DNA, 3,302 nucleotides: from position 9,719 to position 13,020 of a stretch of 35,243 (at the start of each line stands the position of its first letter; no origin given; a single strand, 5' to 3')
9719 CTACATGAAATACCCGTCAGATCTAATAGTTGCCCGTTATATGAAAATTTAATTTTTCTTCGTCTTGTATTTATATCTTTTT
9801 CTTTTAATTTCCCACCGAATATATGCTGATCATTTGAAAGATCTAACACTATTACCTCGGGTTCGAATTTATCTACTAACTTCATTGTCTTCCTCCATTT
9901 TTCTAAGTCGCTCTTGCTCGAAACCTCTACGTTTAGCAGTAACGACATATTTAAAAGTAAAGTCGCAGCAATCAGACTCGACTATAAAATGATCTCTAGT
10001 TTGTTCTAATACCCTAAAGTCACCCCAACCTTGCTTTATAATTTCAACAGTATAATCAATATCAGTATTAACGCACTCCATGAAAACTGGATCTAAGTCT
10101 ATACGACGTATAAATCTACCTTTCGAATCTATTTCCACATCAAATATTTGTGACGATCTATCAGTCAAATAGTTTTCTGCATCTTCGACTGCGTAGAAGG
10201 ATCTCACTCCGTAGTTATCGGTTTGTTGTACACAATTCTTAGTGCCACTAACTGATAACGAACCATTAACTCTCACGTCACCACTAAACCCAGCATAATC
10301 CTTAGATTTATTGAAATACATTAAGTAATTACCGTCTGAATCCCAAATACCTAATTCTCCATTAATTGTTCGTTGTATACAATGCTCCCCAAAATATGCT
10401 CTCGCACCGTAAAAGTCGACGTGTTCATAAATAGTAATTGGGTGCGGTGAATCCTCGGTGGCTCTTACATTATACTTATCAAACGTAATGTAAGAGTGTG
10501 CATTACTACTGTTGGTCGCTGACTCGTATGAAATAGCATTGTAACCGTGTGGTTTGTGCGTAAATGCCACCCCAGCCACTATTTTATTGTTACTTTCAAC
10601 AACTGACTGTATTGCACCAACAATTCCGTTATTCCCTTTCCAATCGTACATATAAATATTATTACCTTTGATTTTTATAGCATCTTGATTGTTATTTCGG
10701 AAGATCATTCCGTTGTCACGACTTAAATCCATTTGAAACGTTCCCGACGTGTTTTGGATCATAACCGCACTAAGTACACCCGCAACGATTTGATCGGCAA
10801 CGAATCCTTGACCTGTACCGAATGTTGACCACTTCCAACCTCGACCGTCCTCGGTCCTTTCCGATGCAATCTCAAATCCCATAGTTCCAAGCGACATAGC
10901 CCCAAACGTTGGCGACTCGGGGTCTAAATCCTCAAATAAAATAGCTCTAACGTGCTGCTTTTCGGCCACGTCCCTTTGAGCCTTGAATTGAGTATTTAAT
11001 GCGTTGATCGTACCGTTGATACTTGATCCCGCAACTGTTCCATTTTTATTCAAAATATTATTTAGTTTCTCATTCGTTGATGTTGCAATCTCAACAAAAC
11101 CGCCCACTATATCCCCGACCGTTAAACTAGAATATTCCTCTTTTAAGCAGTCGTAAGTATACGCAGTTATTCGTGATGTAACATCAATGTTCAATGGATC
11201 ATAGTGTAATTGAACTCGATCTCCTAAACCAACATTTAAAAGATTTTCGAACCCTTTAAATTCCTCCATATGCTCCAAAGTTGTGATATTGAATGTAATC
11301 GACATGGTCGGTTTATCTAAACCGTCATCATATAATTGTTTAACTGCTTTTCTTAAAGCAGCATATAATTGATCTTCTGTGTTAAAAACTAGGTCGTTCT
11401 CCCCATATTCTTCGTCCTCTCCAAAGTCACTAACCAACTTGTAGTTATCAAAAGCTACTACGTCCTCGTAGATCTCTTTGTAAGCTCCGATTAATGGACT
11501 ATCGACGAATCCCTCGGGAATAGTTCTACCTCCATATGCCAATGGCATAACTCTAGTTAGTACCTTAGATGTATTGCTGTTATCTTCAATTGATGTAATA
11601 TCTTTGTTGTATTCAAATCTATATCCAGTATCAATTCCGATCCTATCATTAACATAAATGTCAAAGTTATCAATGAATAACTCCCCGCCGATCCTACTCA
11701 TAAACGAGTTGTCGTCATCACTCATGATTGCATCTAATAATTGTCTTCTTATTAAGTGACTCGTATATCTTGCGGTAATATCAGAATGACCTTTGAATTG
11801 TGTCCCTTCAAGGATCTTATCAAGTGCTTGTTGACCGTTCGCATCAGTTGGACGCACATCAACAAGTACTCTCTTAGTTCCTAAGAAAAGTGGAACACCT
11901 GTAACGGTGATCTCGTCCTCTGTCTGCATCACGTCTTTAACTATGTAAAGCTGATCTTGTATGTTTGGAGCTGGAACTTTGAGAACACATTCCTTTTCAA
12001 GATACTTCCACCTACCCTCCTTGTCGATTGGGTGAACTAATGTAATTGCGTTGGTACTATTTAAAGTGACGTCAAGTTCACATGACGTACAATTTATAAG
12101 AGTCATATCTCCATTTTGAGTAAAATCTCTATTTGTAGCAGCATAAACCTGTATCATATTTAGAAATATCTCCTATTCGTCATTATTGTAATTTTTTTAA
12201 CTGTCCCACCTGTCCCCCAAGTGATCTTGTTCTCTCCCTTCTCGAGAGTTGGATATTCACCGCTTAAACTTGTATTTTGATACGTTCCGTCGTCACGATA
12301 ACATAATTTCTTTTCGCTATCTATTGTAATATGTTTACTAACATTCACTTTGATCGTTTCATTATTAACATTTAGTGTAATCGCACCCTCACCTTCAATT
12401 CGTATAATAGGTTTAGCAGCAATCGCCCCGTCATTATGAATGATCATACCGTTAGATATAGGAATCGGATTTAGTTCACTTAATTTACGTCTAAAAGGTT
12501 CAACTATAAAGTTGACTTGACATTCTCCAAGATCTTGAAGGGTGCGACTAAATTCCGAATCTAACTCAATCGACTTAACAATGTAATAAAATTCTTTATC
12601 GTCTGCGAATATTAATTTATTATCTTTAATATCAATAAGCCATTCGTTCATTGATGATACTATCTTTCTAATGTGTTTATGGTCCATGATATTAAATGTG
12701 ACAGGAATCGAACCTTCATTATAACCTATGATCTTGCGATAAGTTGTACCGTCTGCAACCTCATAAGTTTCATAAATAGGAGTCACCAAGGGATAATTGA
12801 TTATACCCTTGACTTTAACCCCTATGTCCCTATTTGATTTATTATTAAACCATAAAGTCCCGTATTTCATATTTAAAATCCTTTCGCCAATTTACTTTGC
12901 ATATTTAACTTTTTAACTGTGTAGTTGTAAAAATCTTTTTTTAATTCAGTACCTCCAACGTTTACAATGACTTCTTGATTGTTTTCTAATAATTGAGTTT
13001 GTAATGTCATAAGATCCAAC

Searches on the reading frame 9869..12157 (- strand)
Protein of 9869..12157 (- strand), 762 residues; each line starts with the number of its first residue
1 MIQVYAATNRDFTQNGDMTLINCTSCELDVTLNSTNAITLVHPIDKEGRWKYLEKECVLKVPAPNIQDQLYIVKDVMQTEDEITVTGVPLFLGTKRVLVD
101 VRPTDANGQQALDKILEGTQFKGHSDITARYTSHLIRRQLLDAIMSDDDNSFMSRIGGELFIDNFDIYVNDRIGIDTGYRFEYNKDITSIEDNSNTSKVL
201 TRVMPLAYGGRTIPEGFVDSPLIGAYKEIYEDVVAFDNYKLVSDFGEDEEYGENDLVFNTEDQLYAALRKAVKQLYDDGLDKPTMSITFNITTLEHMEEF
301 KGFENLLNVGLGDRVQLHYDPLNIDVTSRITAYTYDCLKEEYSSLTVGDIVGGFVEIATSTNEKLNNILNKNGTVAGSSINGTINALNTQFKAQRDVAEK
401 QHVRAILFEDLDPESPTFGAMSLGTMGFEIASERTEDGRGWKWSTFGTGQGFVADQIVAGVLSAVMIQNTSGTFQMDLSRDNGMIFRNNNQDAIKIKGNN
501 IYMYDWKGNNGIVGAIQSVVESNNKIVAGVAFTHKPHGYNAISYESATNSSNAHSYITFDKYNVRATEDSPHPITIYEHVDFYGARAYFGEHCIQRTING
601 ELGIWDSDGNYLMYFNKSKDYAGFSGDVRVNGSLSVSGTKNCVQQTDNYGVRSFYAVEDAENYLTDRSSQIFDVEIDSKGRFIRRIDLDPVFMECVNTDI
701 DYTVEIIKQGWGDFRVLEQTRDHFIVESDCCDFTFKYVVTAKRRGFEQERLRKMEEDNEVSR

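Call 20: search_protein_families(library=pfam, proteins=[window:9869-12157:-], max_evalue=0.01)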
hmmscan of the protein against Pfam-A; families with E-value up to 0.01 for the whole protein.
window:9869-12157:- (762 aa): 2 families
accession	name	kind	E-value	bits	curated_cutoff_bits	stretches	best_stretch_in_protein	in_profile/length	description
PF06605.17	Prophage_tail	-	1.2e-17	64.8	31.3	1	107-348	19-237/250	Prophage endopeptidase tail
PF18994.6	Prophage_tailD1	-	0.00079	20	23.6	1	11-82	5-73/84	Prophage endopeptidase tail N-terminal domain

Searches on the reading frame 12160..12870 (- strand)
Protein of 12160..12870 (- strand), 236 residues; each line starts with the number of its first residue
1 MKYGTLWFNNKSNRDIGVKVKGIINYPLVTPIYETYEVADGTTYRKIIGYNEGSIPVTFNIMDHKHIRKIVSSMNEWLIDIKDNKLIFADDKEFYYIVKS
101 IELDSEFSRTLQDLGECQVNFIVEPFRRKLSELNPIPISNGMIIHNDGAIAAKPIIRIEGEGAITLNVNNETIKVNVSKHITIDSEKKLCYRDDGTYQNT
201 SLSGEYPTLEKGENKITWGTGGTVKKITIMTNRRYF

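Call 20: search_protein_families(library=pfam, proteins=[window:12160-12870:-], max_evalue=0.01)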
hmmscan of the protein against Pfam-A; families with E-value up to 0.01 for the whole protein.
window:12160-12870:- (236 aa): 2 families
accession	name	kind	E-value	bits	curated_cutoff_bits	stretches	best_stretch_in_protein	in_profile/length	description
PF05709.17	Sipho_tail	-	4.6e-06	27.3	24.2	1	13-122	15-117/118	Phage tail protein RIFT-related domain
PF22768.1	SPP1_Dit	-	0.0023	18.6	25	1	150-229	4-91/97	Siphovirus-type tail component, C-terminal domain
